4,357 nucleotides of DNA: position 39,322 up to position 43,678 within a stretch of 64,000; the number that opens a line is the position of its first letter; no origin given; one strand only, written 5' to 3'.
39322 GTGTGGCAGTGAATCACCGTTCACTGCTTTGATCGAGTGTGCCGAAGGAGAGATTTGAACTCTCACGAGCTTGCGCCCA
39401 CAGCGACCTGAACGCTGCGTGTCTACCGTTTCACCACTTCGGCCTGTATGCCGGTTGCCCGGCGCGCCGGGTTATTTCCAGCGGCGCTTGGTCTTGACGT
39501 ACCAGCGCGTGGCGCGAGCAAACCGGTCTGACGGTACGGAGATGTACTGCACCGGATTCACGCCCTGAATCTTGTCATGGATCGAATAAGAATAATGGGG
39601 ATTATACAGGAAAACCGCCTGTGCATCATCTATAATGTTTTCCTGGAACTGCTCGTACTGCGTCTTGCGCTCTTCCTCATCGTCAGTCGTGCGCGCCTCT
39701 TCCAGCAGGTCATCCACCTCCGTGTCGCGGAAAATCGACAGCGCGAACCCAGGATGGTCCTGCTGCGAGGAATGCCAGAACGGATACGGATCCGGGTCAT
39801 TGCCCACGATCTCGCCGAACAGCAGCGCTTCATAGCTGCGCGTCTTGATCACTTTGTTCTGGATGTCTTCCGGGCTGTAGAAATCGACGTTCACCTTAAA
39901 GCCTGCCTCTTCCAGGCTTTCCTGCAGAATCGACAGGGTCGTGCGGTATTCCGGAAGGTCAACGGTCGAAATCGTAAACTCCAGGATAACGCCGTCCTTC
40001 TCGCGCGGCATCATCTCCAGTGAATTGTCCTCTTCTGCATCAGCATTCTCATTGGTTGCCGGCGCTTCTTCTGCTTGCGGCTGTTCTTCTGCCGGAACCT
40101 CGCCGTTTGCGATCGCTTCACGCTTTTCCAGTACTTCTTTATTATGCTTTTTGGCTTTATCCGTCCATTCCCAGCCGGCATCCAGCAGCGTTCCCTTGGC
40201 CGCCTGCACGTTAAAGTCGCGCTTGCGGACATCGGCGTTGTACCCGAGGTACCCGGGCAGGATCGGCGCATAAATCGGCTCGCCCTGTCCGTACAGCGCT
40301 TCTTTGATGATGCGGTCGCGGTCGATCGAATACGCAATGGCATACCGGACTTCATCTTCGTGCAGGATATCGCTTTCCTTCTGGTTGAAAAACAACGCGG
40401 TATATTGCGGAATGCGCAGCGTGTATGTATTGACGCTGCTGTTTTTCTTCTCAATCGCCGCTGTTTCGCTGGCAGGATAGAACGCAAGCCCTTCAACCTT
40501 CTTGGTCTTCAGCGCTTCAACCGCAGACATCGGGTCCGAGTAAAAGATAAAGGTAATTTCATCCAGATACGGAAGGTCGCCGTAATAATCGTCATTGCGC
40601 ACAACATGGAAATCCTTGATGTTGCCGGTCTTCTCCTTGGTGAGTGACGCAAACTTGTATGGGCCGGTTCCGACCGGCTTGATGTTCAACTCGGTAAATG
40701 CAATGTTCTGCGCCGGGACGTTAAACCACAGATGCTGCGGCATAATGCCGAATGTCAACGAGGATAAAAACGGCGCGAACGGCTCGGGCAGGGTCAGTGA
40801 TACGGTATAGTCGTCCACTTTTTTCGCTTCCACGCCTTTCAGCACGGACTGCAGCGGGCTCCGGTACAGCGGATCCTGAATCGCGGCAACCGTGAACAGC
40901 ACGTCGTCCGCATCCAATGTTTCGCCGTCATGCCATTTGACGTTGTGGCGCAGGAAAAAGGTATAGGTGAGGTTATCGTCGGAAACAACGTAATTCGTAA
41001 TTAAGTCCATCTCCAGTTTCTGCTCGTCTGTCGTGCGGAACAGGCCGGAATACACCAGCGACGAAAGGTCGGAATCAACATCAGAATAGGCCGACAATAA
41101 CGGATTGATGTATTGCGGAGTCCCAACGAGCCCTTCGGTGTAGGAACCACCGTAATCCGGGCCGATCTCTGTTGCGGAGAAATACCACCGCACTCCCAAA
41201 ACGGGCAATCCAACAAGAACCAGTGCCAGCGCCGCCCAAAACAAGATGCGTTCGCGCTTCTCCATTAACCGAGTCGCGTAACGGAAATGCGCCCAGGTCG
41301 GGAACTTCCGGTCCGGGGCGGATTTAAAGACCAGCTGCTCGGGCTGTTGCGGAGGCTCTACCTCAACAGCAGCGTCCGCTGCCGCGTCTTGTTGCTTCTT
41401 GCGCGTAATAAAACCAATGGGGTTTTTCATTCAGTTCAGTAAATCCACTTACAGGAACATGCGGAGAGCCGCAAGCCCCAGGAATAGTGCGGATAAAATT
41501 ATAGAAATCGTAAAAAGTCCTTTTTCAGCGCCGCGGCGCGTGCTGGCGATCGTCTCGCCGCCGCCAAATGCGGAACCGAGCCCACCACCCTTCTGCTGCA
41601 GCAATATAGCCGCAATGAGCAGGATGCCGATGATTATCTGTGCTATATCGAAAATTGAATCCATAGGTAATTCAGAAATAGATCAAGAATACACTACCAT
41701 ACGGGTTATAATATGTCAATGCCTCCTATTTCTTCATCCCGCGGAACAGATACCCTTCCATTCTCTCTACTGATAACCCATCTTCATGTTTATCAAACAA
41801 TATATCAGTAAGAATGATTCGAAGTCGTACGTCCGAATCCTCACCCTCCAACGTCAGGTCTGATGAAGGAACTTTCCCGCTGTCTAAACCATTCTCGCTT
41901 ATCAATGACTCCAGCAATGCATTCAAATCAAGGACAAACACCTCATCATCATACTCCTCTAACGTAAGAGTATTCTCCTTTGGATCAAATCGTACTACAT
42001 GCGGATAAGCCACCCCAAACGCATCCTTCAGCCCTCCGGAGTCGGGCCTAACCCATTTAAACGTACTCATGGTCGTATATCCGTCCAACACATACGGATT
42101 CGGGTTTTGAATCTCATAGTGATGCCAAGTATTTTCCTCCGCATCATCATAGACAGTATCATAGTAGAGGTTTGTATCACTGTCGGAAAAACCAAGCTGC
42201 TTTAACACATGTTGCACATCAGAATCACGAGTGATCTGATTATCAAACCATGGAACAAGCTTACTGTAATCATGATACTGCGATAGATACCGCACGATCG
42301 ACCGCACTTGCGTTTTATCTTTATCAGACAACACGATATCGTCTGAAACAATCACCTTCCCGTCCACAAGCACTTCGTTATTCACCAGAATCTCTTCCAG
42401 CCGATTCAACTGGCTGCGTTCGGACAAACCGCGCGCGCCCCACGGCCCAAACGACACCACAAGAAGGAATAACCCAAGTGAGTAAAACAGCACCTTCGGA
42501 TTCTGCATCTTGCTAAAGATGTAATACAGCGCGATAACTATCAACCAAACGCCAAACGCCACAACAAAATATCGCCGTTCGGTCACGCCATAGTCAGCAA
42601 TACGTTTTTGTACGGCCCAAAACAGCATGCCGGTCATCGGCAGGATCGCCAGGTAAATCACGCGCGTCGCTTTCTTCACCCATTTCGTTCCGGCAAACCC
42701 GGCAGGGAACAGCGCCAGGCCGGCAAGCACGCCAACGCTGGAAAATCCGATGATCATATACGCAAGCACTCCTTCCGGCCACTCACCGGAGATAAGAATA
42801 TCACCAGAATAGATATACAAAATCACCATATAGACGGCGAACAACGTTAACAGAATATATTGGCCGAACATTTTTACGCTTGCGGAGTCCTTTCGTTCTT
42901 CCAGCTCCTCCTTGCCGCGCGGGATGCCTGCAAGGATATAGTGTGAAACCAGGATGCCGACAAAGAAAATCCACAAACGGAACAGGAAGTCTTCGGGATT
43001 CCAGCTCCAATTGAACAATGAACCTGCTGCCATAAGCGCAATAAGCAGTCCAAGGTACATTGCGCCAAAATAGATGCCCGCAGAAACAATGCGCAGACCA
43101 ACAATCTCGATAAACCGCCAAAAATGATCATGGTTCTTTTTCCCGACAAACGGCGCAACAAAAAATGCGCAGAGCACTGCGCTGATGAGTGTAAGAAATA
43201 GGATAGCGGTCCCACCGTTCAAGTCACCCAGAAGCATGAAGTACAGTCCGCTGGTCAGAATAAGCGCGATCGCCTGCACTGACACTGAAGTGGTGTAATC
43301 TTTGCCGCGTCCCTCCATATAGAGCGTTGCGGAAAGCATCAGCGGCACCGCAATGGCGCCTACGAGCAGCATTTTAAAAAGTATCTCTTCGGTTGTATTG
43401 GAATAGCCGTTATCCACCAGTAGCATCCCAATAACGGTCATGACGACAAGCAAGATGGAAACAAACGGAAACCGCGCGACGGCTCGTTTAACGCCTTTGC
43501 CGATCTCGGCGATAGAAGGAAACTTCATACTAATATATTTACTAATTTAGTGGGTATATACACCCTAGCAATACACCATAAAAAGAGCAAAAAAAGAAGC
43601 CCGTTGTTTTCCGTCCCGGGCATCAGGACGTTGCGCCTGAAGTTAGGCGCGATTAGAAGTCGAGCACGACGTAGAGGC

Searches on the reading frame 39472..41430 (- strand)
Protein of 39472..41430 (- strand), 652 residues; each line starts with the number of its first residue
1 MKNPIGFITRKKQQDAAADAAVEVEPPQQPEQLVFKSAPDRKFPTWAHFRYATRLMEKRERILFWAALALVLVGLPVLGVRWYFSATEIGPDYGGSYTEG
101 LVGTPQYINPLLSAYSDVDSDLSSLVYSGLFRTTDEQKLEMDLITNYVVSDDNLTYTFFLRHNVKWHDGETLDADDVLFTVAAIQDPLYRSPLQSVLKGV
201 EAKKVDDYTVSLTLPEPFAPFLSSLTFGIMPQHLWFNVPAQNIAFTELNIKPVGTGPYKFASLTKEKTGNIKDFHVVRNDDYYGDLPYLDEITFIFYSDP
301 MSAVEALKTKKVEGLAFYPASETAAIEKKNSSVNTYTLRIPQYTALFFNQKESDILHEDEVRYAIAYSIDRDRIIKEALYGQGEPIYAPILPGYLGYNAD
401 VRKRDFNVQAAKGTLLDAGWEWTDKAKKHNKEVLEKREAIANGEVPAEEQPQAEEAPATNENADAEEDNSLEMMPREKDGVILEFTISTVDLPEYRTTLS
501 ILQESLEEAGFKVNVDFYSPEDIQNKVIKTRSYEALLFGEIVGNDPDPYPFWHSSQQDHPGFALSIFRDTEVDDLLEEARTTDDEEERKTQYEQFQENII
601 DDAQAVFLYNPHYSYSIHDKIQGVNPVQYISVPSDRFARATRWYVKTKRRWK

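Call 95: search_protein_families(library=pfam, proteins=[window:39472-41430:-], max_evalue=0.001)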
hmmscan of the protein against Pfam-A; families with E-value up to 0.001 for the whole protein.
window:39472-41430:- (652 aa): 1 family
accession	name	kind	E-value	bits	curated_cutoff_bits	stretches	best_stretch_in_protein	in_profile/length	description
PF00496.27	SBP_bac_5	-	5.1e-69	233.6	32.4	1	139-554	2-359/368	Bacterial extracellular solute-binding proteins, family 5 Middle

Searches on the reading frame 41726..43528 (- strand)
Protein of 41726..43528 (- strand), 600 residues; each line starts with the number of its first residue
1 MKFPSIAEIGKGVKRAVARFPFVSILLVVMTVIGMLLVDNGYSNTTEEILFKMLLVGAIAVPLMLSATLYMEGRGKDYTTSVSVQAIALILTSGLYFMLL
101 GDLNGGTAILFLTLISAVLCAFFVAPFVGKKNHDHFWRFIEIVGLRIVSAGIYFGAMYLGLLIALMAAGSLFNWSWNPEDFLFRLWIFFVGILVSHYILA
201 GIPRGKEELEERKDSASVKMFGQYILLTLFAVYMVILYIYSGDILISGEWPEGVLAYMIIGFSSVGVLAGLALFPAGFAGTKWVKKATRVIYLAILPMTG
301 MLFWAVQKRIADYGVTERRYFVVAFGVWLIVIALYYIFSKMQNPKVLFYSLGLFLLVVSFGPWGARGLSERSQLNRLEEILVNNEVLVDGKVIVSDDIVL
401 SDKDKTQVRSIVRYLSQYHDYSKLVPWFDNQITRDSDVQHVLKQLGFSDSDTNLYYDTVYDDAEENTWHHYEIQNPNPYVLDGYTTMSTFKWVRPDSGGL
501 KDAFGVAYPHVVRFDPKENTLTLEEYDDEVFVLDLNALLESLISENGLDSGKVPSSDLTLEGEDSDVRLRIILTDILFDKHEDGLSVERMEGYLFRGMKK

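Call 95: search_protein_families(library=pfam, proteins=[window:41726-43528:-], max_evalue=0.001)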
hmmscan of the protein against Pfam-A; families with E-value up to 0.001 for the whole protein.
window:41726-43528:- (600 aa): 2 families
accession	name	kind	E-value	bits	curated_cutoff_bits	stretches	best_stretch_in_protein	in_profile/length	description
PF13687.11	DUF4153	-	5.3e-21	75.6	27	1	81-378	18-349/373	Domain of unknown function (DUF4153)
PF19484.4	DUF6020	-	0.00051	18.9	28.3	1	282-342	11-70/604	Family of unknown function (DUF6020)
